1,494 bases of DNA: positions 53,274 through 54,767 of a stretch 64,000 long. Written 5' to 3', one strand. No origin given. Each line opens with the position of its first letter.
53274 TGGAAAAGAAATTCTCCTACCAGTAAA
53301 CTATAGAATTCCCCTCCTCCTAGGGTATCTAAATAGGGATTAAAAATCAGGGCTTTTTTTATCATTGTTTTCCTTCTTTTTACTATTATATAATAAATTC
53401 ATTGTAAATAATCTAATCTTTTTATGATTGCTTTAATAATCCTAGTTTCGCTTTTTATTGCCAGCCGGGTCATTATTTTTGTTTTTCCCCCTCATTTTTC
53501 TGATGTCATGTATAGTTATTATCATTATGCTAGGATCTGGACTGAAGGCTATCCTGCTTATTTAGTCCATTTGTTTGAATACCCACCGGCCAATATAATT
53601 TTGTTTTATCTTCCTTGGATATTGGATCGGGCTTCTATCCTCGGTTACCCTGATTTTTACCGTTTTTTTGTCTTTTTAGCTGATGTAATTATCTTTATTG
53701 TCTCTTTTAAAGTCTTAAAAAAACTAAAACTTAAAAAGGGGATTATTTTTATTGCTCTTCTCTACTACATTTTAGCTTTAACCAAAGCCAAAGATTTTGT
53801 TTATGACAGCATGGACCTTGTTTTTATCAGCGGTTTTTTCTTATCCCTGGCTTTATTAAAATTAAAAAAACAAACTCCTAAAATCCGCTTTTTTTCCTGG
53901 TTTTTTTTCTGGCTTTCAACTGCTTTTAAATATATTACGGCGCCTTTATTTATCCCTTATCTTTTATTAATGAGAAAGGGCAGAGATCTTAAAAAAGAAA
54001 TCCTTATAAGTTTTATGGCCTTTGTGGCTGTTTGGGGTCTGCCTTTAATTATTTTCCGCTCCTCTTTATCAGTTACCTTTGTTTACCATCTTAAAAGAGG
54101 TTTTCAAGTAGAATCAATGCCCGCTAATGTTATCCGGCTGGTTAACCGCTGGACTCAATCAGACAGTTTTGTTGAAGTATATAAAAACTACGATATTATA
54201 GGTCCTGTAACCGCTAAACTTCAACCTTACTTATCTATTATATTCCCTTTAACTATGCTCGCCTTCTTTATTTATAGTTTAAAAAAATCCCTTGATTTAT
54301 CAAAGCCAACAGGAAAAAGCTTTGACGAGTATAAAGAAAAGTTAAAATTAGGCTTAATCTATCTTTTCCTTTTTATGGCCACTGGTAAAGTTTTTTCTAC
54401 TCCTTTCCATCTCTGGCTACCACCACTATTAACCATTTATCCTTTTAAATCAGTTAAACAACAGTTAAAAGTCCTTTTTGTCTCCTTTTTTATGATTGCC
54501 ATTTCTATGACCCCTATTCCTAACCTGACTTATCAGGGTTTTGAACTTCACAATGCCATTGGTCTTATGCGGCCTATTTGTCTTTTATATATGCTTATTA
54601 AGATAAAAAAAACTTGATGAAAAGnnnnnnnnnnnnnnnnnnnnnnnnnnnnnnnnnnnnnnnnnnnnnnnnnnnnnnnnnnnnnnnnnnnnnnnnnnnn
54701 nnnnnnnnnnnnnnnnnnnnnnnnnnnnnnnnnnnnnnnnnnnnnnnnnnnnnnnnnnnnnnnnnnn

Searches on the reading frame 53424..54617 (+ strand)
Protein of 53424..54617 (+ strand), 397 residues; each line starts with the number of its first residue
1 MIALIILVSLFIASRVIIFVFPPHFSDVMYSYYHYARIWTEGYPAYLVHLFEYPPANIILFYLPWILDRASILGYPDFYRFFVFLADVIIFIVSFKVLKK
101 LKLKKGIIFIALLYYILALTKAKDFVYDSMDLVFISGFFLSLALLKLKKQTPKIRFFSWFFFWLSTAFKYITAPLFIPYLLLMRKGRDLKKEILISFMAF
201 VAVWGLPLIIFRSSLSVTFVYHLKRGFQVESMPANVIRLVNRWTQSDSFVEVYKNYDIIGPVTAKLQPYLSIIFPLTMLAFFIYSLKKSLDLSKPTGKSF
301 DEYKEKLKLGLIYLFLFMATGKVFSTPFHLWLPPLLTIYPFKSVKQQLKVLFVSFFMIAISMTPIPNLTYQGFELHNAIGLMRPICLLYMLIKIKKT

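Call 5: search_protein_families(library=pfam, proteins=[window:53424-54617:+], max_evalue=0.01)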
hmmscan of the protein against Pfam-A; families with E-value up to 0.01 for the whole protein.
window:53424-54617:+ (397 aa): 0 families

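Call 40: search_protein_families(library=pfam, proteins=[window:53424-54617:+], max_evalue=5)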
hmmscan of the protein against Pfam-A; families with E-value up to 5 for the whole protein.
window:53424-54617:+ (397 aa): 0 families

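Call 63: search_solved_structures(query=A3, max_evalue=10)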
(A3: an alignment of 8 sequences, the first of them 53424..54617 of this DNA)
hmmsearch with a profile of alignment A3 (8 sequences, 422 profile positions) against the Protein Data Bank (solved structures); distinct sequences matched with E-value up to 10: 0.

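Call 77: search_protein_families(library=pfam, alignment_id=A3, max_evalue=1)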
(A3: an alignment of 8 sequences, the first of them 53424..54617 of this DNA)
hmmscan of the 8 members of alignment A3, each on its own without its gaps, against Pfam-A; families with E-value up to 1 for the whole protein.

A. member 1, window:53424-54617:+ (397 aa): 0 families

B. families by the number of members that match (of 8 scanned): 3 families
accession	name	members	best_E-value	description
PF05545.16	FixQ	1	0.014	Cbb3-type cytochrome oxidase component FixQ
PF19356.4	DUF5933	1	0.038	Domain of unknown function (DUF5933)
PF17370.7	DUF5392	1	0.099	Family of unknown function (DUF5392)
